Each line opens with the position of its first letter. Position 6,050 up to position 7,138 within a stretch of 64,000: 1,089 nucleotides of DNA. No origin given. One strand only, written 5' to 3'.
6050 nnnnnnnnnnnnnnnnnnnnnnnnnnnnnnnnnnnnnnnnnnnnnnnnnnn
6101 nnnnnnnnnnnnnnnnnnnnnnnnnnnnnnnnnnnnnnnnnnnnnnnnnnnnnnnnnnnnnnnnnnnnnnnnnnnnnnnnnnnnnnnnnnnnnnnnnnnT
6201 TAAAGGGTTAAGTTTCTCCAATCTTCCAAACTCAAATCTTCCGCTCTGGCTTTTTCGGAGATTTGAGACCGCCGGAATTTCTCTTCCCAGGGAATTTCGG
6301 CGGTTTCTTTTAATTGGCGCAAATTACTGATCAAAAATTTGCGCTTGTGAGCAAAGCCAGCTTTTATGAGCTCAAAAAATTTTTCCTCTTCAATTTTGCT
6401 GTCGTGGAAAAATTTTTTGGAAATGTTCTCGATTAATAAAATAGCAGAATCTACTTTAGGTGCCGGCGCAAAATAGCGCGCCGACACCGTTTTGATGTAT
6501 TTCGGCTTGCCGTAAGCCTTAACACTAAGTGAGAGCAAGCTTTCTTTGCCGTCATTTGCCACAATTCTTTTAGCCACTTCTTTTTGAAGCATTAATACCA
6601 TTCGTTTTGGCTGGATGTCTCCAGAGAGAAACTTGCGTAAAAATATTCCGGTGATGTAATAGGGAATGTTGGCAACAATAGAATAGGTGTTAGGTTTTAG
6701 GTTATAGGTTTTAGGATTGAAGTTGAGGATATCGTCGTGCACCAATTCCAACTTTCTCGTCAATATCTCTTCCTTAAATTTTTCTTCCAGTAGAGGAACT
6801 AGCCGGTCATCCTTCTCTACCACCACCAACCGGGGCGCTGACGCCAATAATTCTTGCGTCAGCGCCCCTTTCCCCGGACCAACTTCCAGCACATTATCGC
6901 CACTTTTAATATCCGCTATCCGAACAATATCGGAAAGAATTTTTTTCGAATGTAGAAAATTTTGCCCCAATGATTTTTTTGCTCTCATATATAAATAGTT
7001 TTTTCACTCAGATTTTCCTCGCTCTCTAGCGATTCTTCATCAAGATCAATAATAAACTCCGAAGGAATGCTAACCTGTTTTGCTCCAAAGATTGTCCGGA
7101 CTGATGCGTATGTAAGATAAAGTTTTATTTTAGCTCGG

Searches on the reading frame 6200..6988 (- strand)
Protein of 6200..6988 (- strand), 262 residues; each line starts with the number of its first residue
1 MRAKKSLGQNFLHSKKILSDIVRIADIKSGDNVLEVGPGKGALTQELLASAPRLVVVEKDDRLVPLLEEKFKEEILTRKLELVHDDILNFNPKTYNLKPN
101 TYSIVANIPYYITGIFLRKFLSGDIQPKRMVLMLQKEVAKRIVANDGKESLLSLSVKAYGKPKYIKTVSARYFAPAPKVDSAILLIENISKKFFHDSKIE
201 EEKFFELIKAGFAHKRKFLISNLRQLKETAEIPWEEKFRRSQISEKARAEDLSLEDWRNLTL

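Call 78: search_protein_families(library=pfam, proteins=[window:6200-6988:-], max_evalue=0.00001)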
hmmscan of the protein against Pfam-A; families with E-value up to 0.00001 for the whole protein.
window:6200-6988:- (262 aa): 1 family
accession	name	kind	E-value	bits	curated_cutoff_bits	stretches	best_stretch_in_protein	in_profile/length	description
PF00398.26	RrnaAD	-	5.4e-54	183.5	24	1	2-260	3-257/263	Ribosomal RNA adenine dimethylase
